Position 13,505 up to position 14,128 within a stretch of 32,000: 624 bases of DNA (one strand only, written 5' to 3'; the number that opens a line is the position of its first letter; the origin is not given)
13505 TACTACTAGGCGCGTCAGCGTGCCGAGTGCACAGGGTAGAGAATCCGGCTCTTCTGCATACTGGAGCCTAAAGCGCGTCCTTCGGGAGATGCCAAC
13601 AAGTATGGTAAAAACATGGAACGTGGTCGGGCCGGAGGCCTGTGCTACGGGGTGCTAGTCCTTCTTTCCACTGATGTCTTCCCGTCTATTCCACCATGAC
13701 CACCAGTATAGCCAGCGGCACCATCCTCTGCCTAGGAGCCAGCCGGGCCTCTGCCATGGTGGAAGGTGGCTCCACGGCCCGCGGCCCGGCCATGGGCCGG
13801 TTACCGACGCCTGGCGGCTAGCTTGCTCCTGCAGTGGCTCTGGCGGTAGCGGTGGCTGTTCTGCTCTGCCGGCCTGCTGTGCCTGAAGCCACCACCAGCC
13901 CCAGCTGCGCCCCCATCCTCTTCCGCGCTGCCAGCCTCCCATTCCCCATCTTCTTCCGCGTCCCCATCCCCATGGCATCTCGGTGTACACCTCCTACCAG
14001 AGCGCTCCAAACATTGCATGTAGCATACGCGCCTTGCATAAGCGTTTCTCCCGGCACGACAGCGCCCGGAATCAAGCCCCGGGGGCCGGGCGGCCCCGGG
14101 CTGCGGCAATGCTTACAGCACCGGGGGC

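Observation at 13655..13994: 107-aa ORF that is 48% Trp+Gly+Arg (19 Trp) with a perfect SD: an unassigned WG/RG-repeat protein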

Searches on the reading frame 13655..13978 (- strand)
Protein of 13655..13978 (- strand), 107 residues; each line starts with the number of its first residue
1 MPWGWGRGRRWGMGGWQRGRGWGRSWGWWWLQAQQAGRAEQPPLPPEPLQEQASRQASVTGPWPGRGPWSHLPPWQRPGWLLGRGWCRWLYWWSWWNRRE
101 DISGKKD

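Call 5: search_protein_families(library=pfam, proteins=[window:13655-13978:-], max_evalue=10)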
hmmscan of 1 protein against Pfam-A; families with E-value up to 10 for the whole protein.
window:13655-13978:- (107 aa): 1 family
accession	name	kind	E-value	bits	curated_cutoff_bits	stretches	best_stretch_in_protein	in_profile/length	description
PF17253.7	DUF5320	-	8.3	8.1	27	1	4-52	36-81/99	Family of unknown function (DUF5320)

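Call 6: search_protein_families(library=ncbifam, proteins=[window:13655-13978:-], max_evalue=10)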
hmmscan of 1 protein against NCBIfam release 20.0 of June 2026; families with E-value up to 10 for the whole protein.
window:13655-13978:- (107 aa): 0 families

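Call 7: find_homologous_proteins(query=window:13655-13978:-, max_evalue=10)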
Query window:13655-13978:- (107 aa): 59 proteins with E <= 10 among 89 candidates.
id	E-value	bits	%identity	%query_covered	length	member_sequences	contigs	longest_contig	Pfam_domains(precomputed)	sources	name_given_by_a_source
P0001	3.9e-28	116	58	72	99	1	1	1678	-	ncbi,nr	ncbi:MAG TPA: hypothetical protein EYP33_07785 [Pyrodictium sp.]|nr:hypothetical protein [Pyrodictiu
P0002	6.2e-9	54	77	33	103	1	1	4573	-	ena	-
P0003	6.9e-9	54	78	34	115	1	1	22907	PF17253.8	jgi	-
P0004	1.6e-8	53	68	41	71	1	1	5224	-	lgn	-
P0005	1.4e-7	50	87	29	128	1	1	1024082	-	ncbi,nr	ncbi:MAG: hypothetical protein QFX33_00885 [Candidatus Nezhaarchaeota archaeon]|nr:hypothetical prot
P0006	5.7e-7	48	81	30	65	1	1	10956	-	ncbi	ncbi:MAG: hypothetical protein ACXQTI_02300 [Candidatus Nezhaarchaeales archaeon]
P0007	6.8e-7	47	86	26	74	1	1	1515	-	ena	-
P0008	6.9e-7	47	84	29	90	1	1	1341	-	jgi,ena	-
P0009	1.1e-6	47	81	25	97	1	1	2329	PF17253.8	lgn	-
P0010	2.2e-6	46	84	30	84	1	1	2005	-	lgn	-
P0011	2.7e-6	46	72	35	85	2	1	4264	-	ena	-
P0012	6.0e-6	44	64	39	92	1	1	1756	-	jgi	-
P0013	6.4e-6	44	74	36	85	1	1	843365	-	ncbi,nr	ncbi:MAG: hypothetical protein NDF55_01070 [archaeon GB-1867-005]|nr:hypothetical protein [Candidatu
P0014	8.1e-6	44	81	30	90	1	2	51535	-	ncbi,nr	ncbi:MAG TPA: hypothetical protein ENF80_00915 [Thermofilum sp.]|nr:hypothetical protein [Thermofilu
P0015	1.1e-5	43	80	28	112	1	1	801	-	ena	-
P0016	1.3e-5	43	68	36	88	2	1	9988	PF17253.8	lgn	-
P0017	2.1e-5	43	87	28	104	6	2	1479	-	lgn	-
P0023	6.6e-5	41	83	28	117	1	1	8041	-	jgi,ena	-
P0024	1.9e-4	40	84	23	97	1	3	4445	-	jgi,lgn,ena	-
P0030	4.8e-4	38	55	41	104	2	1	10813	-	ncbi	ncbi:MAG: hypothetical protein ACXADB_04130 [Candidatus Hermodarchaeia archaeon]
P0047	9.4e-3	34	69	24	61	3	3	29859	-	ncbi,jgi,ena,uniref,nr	ncbi:MAG TPA: hypothetical protein ENF72_02545 [Thermococcus litoralis]|uniref:Uncharacterized prote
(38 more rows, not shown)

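Call 13: search_protein_families(library=pfam, alignment_id=A1, max_evalue=0.1)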
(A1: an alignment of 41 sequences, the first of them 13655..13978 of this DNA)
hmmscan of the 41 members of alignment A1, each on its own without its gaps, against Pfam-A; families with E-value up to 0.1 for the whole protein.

A. member 1, window:13655-13978:- (107 aa): 0 families

B. families by the number of members that match (of 41 scanned): 33 families (the first 25 are shown)
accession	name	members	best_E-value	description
PF17253.7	DUF5320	10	2.6e-08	Family of unknown function (DUF5320)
PF13240.11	Zn_Ribbon_1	6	1.8e-08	zinc-ribbon domain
PF12773.13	DZR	6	1.5e-07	Double zinc ribbon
PF17032.10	Zn_ribbon_15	6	8.9e-06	zinc-ribbon family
PF13248.11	Zn_ribbon_3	6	1.9e-05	zinc-ribbon domain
PF14803.11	Zn_ribbon_Nudix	6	0.00011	Nudix N-terminal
PF18912.6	DZR_2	6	0.00026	Double zinc ribbon domain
PF09297.16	Zn_ribbon_NUD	4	0.034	NADH pyrophosphatase zinc ribbon domain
PF24463.1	DUF7577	3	0.00028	Domain of unknown function (DUF7577)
PF10224.14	DUF2205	2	0.00066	Short coiled-coil protein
PF13747.11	DUF4164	2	0.0054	Domain of unknown function (DUF4164)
PF12172.15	zf-ChsH2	2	0.0056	ChsH2, rubredoxin-like zinc ribbon domain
PF01529.25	DHHC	2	0.012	DHHC palmitoyltransferase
PF01920.25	Prefoldin_2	2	0.078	Prefoldin subunit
PF00170.26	bZIP_1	1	0.007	bZIP transcription factor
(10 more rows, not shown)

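Call 14: search_solved_structures(query=A1, max_evalue=10, show_alignments=2)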
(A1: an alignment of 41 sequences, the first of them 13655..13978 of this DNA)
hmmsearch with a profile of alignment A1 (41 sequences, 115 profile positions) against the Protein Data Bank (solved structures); distinct sequences matched with E-value up to 10: 3.
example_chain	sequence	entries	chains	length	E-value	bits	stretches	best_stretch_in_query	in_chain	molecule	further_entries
1lga_A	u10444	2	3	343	2.9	11.6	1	18-30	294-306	LIGNIN PEROXIDASE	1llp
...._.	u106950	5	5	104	3.2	11.5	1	64-102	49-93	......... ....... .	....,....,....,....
7wu7_4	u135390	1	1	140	8.6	10.1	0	65-103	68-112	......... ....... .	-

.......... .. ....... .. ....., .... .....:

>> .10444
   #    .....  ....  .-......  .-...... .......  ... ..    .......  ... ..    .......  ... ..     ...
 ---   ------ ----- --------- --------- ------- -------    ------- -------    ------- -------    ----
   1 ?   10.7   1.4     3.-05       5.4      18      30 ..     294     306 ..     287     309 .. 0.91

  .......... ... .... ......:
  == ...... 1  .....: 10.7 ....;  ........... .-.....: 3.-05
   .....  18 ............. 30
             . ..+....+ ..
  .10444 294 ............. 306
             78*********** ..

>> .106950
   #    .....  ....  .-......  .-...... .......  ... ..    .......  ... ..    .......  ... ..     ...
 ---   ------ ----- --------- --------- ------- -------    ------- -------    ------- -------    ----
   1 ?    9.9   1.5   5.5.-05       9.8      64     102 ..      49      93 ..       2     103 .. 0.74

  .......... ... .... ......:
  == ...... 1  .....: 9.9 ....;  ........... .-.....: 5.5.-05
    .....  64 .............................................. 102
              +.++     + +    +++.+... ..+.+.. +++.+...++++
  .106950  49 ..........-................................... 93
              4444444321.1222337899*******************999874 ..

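Call 15: search_protein_families(library=pfam, proteins=[P0003, P0016, P0009, P0017, P0024, P0008, P0015, P0023, P0002, P0007], max_evalue=0.1)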
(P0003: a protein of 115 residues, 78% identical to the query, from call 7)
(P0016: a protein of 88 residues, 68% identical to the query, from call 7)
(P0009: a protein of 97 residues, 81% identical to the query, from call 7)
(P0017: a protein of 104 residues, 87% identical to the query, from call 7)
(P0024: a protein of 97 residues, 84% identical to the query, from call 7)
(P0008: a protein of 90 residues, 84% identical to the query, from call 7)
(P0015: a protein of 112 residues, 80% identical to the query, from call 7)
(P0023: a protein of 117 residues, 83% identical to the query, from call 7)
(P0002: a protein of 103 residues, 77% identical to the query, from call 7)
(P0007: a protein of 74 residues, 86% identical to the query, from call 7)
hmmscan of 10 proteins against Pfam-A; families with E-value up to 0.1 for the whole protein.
P0003 (115 aa): 1 family
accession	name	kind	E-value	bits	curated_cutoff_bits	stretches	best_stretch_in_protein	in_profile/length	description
PF17253.7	DUF5320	-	5.3e-06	27.9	27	1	51-104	43-99/99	Family of unknown function (DUF5320)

P0016 (88 aa): 4 families
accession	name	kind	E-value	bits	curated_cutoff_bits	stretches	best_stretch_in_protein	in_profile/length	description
PF17253.7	DUF5320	-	9.7e-07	30.3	27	1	25-78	43-99/99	Family of unknown function (DUF5320)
PF13747.11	DUF4164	-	0.0054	17.6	27.2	1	51-84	38-71/89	Domain of unknown function (DUF4164)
PF16888.10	YwqH-like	-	0.028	15.1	33.7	1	52-83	3-33/123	YwqH-like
PF24026.1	DUF7337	-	0.085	13.4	30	0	54-80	24-50/61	Family of unknown function (DUF7337)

P0009 (97 aa): 2 families
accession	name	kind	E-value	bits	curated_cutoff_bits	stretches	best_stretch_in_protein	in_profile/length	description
PF17253.7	DUF5320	-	2.6e-08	35.4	27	1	31-86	43-98/99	Family of unknown function (DUF5320)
PF23991.1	DUF7310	-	0.021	15.7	40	1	72-96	27-51/83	Coiled-coil region of unknown function (DUF7310)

P0017 (104 aa): 2 families
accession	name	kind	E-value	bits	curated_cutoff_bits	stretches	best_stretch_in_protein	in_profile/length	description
PF17253.7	DUF5320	-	0.00013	23.5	27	1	1-94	10-98/99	Family of unknown function (DUF5320)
PF10224.14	DUF2205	-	0.089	13.3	26.7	0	65-103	5-43/75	Short coiled-coil protein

P0024 (97 aa): 2 families
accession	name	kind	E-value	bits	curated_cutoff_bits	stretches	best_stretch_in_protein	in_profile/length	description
PF17253.7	DUF5320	-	1.5e-05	26.5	27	1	6-87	18-98/99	Family of unknown function (DUF5320)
PF10224.14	DUF2205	-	0.00066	20.1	26.7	1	56-96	3-43/75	Short coiled-coil protein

P0008 (90 aa): 2 families
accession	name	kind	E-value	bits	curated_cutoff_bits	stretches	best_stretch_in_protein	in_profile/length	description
PF17253.7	DUF5320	-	0.0011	20.5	27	1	26-82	43-99/99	Family of unknown function (DUF5320)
PF22216.1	Sas-6_C_CC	-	0.045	14.4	27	1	45-84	6-45/57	Spindle assembly abnormal protein 6 homolog, C-terminal coiled coil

P0015 (112 aa): 1 family
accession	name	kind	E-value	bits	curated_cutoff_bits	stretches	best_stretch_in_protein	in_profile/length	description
PF17253.7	DUF5320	-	0.00047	21.7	27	1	34-105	35-99/99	Family of unknown function (DUF5320)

P0023 (117 aa): 7 families
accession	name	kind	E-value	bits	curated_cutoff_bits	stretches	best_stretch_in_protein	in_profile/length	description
PF17253.7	DUF5320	-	0.00043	21.8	27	1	34-110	35-99/99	Family of unknown function (DUF5320)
PF00170.26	bZIP_1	-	0.007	16.9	27.6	1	81-114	30-63/64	bZIP transcription factor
PF13747.11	DUF4164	-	0.014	16.3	27.2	1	80-115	35-70/89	Domain of unknown function (DUF4164)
PF07926.17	TPR_MLP1_2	-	0.022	15.2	36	1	78-112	83-117/129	TPR/MLP1/MLP2-like protein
PF11464.13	Rbsn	-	0.024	14.8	26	1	84-101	23-40/42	Rabenosyn Rab binding domain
PF08614.16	ATG16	-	0.05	14.2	33.7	1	80-112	126-158/200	Autophagy protein 16 (ATG16)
PF01920.25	Prefoldin_2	-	0.078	13.4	27.6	1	80-115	58-93/106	Prefoldin subunit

P0002 (103 aa): 1 family
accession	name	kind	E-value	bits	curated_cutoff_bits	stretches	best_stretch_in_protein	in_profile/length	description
PF17253.7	DUF5320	-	0.0027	19.3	27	1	7-95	11-99/99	Family of unknown function (DUF5320)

P0007 (74 aa): 1 family
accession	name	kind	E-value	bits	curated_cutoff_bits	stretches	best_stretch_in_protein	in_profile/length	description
PF17253.7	DUF5320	-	0.0013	20.3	27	1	28-72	46-99/99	Family of unknown function (DUF5320)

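Call 16: find_encoding_contigs(protein=P0005, flank=5000, max_places=2)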
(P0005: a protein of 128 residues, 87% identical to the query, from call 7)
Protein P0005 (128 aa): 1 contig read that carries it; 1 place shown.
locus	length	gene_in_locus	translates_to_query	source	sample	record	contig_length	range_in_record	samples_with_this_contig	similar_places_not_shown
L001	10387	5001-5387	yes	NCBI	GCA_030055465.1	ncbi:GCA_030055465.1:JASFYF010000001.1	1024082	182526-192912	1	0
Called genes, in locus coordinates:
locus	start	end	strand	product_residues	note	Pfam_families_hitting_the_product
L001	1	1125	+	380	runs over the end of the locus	PF04060:FeS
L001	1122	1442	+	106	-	PF04077:DsrH (weak)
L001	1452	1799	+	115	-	PF02635:DsrE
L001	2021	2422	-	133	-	PF02675:AdoMet_dc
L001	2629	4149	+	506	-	-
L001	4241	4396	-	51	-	-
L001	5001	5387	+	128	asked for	-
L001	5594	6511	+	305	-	PF10609:ParA, PF13614:AAA_31 (weak), PF01656:CbiA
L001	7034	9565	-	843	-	PF00690:Cation_ATPase_N, PF00122:E1-E2_ATPase, PF00702:Hydrolase, PF13246:Cation_ATPase, PF12710:HAD, PF08282:Hydrolase_3, PF00689:Cation_ATPase_C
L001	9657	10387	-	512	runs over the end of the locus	PF00474:SSF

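Call 17: find_encoding_contigs(protein=P0013, flank=5000, max_places=2)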
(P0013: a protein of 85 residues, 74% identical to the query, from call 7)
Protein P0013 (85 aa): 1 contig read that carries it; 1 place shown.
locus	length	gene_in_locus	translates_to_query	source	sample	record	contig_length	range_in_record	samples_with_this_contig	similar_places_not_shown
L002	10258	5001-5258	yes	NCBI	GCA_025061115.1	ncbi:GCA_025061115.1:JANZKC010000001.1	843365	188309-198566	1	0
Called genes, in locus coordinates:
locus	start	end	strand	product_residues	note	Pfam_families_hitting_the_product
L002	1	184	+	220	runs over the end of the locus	-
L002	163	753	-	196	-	-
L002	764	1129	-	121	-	-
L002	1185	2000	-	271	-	PF04055:Radical_SAM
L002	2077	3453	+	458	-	PF04894:Nre_N, PF04895:Nre_C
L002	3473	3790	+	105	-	PF21476:PF0610-like_N, PF23470:Zn_ribbon_PF0610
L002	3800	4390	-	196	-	-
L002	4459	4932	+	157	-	PF09512:ThiW, PF12822:ECF_trnsprt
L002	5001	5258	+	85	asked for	-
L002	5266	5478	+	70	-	-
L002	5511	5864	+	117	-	-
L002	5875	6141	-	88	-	PF12961:DUF3850, PF04266:ASCH (weak)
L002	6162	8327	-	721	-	PF02359:CDC48_N, PF02933:CDC48_2, PF05496:RuvB_N, PF00004:AAA, PF07724:AAA_2 (weak), PF17862:AAA_lid_3, PF00004:AAA, PF17862:AAA_lid_3, +23 more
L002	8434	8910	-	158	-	PF09973:DUF2208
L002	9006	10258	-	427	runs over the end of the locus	PF01507:PAPS_reduct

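Call 18: find_encoding_contigs(protein=P0014, flank=5000, max_places=2)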
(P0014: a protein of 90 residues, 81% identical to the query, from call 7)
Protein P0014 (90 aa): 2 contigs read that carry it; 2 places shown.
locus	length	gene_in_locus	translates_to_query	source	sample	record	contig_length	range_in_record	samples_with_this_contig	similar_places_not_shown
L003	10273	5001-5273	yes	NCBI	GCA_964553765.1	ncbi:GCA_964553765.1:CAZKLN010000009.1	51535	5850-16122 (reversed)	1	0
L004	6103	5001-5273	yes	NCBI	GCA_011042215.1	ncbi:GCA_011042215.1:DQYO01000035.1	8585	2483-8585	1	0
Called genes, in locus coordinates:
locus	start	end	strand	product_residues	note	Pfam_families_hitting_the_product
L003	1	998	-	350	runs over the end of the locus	PF00122:E1-E2_ATPase, PF00705:PCNA_N, PF02747:PCNA_C (weak)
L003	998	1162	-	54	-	-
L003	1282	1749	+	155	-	PF01590:GAF, PF13185:GAF_2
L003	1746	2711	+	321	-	PF22700:MVD-like_N (weak), PF00288:GHMP_kinases_N, PF08544:GHMP_kinases_C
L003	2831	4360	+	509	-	PF02885:Glycos_trans_3N, PF00591:Glycos_transf_3, PF07831:PYNP_C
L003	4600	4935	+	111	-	PF02001:DUF134, PF04545:Sigma70_r4 (weak), PF08281:Sigma70_r4_2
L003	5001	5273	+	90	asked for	-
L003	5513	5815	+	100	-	-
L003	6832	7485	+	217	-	PF01177:Asp_Glu_race, PF02548:Pantoate_transf (faint), PF07302:AroM (weak)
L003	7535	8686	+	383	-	PF07690:MFS_1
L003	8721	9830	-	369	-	PF00535:Glycos_transf_2, PF10111:Glyco_tranf_2_2, PF13506:Glyco_transf_21, PF13641:Glyco_tranf_2_3, PF13632:Glyco_trans_2_3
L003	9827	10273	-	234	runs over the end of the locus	PF01040:UbiA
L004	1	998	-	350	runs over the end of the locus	PF00122:E1-E2_ATPase, PF00705:PCNA_N, PF02747:PCNA_C (weak)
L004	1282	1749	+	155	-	PF13185:GAF_2, PF01590:GAF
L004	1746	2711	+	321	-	PF22700:MVD-like_N (weak), PF00288:GHMP_kinases_N, PF08544:GHMP_kinases_C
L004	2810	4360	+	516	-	PF02885:Glycos_trans_3N, PF00591:Glycos_transf_3, PF07831:PYNP_C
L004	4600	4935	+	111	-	PF02001:DUF134, PF04545:Sigma70_r4 (weak), PF08281:Sigma70_r4_2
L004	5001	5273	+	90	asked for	-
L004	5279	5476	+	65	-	-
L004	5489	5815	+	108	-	-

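Call 19: search_protein_families(library=pfam, proteins=[L002:5266-5478:+, L002:5511-5864:+, L004:5279-5476:+, L004:5489-5815:+, L001:5594-6511:+], max_evalue=0.01)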
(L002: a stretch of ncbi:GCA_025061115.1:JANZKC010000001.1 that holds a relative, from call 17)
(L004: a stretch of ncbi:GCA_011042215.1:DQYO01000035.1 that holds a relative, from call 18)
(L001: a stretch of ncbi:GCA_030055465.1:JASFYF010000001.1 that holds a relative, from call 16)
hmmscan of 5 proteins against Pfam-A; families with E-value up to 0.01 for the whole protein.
L002:5266-5478:+ (70 aa): 0 families

L002:5511-5864:+ (117 aa): 1 family
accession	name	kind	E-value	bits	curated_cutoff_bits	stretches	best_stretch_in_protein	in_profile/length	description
PF17253.7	DUF5320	-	4.1e-06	28.3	27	1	61-99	62-98/99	Family of unknown function (DUF5320)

L004:5279-5476:+ (65 aa): 0 families

L004:5489-5815:+ (108 aa): 2 families
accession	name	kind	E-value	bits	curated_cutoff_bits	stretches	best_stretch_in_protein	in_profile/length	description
PF17253.7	DUF5320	-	0.0017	19.9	27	0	52-89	62-98/99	Family of unknown function (DUF5320)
PF01920.25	Prefoldin_2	-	0.0029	18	27.6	1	63-104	61-102/106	Prefoldin subunit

L001:5594-6511:+ (305 aa): 11 families
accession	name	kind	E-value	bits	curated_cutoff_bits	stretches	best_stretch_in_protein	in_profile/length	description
PF10609.15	ParA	-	1.1e-98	330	27.1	1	38-287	1-245/246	NUBPL iron-transfer P-loop NTPase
PF01656.29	CbiA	-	3.6e-12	46.8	25.4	1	43-266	1-124/125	CobQ/CobB/MinD/ParA nucleotide binding domain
PF13614.12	AAA_31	-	2.6e-08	34.4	27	1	42-81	3-40/177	AAA domain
PF00142.24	Fer4_NifH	-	7.6e-05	22.8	25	1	43-70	3-29/271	4Fe-4S iron sulfur cluster binding proteins, NifH/frxC family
PF09140.17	MipZ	-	9.2e-05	22.3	20.7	1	42-93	2-51/262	ATPase MipZ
PF02374.21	ArsA_ATPase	-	0.00043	20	24.3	1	42-70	2-30/305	Anion-transporting ATPase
PF13481.12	AAA_25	-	0.00067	19.8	27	1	40-70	32-61/195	AAA domain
PF20720.3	nSTAND3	-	0.001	19.2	27.2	1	40-70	16-46/155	Novel STAND NTPase 3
PF03193.22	RsgA_GTPase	-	0.0014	18.9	30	0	28-62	93-127/174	RsgA GTPase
PF03308.22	MeaB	-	0.0067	15.9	23.1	0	46-81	38-71/273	Methylmalonyl Co-A mutase-associated GTPase MeaB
PF02562.22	PhoH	-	0.0099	15.8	27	0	34-74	14-52/205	PhoH-like protein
